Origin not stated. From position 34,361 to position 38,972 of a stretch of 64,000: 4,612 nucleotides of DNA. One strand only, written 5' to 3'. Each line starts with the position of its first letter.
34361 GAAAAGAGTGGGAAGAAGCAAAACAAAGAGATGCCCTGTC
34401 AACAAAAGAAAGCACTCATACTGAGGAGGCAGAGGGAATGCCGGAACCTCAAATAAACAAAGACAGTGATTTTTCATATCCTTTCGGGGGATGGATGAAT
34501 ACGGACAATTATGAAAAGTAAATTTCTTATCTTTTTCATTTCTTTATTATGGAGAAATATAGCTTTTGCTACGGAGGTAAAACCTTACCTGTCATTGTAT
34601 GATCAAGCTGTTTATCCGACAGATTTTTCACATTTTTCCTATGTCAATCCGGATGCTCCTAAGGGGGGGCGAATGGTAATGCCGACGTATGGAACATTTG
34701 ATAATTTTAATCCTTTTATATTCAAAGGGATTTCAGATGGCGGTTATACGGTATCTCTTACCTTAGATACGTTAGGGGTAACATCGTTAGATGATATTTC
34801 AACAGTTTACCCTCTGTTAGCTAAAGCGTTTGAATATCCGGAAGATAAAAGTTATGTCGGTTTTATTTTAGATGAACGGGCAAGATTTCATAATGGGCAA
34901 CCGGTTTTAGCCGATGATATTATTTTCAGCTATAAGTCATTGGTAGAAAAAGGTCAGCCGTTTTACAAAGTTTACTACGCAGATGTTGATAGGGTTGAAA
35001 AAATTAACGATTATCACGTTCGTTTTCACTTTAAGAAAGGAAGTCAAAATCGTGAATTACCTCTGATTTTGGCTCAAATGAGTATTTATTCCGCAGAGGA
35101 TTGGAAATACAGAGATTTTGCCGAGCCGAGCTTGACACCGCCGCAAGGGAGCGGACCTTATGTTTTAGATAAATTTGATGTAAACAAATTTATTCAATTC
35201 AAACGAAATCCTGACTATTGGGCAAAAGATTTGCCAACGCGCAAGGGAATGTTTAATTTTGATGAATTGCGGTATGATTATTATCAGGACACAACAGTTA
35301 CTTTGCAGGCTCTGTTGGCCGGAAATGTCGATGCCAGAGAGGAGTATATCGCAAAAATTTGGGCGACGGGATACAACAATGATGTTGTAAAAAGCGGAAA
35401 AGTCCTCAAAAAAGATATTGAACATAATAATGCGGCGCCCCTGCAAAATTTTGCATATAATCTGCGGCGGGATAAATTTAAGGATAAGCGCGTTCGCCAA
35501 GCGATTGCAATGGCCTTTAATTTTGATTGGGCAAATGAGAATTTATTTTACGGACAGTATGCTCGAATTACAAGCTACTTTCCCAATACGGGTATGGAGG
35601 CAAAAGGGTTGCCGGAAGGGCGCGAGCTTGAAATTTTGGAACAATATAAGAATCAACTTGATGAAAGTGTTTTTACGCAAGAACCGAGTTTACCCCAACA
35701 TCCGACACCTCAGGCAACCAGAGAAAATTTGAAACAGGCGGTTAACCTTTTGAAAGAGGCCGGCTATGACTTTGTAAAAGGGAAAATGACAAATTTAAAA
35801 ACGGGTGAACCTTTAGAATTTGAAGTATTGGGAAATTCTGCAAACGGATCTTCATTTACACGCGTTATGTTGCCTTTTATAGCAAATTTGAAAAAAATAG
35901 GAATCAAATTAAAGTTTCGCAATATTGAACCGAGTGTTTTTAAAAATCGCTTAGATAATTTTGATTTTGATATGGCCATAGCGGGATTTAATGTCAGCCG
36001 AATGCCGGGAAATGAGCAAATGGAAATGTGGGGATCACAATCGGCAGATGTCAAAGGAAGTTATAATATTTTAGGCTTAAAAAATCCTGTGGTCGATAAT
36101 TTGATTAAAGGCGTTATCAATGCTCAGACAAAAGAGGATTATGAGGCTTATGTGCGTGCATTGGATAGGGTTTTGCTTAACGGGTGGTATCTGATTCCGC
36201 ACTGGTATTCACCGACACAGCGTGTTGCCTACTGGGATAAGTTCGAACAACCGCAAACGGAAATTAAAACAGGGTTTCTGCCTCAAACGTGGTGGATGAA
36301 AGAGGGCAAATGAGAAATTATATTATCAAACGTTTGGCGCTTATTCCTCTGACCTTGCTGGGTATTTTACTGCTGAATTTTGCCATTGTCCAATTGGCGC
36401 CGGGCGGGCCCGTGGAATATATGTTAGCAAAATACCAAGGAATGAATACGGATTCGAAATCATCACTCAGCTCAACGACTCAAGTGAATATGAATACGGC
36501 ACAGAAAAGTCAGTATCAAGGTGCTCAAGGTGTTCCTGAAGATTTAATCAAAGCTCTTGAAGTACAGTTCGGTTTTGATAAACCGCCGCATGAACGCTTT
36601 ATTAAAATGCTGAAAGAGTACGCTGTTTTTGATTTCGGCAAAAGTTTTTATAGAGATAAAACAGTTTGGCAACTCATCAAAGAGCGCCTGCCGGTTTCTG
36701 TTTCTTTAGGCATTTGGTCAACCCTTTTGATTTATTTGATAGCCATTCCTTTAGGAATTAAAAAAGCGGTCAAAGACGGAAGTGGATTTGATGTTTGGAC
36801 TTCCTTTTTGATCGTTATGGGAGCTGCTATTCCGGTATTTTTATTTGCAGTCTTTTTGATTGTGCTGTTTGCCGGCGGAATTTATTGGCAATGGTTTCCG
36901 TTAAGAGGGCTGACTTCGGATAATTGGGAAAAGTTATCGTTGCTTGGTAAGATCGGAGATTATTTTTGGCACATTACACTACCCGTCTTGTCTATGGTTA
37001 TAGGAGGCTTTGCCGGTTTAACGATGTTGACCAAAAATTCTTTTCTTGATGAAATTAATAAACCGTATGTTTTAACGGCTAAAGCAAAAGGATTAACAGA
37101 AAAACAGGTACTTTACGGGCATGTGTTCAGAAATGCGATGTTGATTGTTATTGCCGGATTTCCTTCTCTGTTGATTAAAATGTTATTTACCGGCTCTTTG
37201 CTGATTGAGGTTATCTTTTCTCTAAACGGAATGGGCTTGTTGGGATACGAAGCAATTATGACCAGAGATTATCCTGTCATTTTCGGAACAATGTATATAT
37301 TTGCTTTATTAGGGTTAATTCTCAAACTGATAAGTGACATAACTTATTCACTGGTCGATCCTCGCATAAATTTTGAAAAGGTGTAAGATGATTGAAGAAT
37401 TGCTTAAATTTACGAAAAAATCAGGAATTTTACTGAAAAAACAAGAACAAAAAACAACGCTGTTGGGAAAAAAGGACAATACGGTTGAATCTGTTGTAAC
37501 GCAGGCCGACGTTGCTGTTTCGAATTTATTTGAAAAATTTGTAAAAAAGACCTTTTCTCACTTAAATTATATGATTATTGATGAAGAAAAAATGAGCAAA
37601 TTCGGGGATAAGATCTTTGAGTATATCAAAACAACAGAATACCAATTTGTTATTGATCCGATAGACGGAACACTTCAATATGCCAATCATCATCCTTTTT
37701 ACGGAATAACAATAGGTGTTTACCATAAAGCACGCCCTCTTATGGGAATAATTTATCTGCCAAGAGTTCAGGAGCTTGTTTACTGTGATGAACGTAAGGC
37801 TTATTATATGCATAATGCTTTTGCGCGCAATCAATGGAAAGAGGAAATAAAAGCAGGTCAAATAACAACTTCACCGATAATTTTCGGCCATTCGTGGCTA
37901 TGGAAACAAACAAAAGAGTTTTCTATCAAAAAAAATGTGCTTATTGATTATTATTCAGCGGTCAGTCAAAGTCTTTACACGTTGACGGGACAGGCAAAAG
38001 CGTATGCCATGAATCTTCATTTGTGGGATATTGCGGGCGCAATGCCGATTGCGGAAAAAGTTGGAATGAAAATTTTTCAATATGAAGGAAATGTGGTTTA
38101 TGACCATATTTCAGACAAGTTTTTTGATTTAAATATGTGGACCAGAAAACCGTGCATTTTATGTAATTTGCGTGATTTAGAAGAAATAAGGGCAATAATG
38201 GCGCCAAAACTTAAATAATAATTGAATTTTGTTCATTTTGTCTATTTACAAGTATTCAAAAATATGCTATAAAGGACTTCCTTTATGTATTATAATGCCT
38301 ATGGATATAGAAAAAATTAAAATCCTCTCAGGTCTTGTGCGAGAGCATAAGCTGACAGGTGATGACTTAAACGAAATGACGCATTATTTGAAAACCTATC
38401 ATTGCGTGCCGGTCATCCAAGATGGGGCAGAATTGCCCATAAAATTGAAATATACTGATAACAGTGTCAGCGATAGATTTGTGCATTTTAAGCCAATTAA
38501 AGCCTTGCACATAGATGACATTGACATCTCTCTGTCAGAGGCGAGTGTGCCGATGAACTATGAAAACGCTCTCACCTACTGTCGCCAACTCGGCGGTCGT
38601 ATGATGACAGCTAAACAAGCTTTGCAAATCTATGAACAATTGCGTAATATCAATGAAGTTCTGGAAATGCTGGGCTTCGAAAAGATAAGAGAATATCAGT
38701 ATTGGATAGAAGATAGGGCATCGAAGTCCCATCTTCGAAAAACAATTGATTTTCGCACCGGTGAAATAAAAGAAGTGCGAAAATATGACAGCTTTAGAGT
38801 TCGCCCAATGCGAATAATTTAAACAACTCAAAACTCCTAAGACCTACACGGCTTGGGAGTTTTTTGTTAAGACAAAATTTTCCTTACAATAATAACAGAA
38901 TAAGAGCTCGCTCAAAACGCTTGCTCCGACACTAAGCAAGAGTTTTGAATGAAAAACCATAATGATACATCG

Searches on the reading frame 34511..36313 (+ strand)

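Call 17: search_protein_families(library=pfam, proteins=[window:34511-36313:+], max_evalue=0.001)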
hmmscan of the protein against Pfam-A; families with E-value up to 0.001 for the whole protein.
window:34511-36313:+ (600 aa): 1 family
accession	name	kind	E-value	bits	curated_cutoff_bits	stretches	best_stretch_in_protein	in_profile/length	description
PF00496.27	SBP_bac_5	-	8.2e-67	226.3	32.4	1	98-511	1-364/368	Bacterial extracellular solute-binding proteins, family 5 Middle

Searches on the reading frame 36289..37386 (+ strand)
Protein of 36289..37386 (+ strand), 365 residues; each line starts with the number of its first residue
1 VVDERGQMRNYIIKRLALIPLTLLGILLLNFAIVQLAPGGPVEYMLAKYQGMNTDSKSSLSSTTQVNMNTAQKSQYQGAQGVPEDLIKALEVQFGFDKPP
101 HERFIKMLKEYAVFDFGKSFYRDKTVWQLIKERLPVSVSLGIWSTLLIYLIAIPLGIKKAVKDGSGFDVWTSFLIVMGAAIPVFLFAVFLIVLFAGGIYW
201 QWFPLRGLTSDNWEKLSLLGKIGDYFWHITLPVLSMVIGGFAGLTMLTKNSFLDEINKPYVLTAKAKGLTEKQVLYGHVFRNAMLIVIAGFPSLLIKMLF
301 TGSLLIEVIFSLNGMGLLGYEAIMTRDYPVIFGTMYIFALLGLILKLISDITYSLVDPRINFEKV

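Call 17: search_protein_families(library=pfam, proteins=[window:36289-37386:+], max_evalue=0.001)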
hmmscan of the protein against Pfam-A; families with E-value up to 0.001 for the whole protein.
window:36289-37386:+ (365 aa): 2 families
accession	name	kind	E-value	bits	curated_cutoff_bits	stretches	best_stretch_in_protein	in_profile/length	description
PF00528.27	BPD_transp_1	-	3.4e-32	112.1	26.4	1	152-360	1-182/184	Binding-protein-dependent transport system inner membrane component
PF19300.4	BPD_transp_1_N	-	0.00075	20.1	23.8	0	116-140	89-113/114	Binding-prot-dependent transport system membrane comp, N-term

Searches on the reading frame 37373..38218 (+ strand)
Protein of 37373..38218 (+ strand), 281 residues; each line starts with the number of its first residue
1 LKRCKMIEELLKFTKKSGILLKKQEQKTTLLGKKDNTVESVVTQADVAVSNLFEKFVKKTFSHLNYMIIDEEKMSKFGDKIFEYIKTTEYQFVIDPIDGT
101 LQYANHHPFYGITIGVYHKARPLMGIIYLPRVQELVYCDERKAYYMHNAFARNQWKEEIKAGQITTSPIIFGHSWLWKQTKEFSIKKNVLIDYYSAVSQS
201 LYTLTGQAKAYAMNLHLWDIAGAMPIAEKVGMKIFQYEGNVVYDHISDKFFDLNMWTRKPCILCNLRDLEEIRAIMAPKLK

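Call 17: search_protein_families(library=pfam, proteins=[window:37373-38218:+], max_evalue=0.001)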
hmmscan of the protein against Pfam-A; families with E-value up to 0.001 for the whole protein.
window:37373-38218:+ (281 aa): 1 family
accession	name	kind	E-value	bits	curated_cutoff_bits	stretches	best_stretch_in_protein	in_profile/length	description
PF00459.30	Inositol_P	-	5.4e-25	88.8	27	1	15-240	14-241/271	Inositol monophosphatase family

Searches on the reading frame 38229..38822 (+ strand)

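Call 17: search_protein_families(library=pfam, proteins=[window:38229-38822:+], max_evalue=0.001)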
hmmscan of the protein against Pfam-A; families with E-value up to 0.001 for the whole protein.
window:38229-38822:+ (197 aa): 0 families

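Call 23: search_protein_families(library=pfam, proteins=[window:38229-38822:+], max_evalue=1)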
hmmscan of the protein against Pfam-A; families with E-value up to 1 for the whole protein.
window:38229-38822:+ (197 aa): 4 families
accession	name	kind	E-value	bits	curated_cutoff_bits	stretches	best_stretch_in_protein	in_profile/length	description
PF21614.2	DUF6854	-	0.055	14.2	27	1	114-171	37-92/96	Domain of unknown function (DUF6854)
PF00059.27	Lectin_C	-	0.098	13.8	22.6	1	108-162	2-46/107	Lectin C-type domain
PF11620.14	GABP-alpha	-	0.16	12.7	26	0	130-164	5-39/85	GA-binding protein alpha chain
PF07603.17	Lcl_C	-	0.19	12.5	34.9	1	111-195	24-117/117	Lcl C-terminal domain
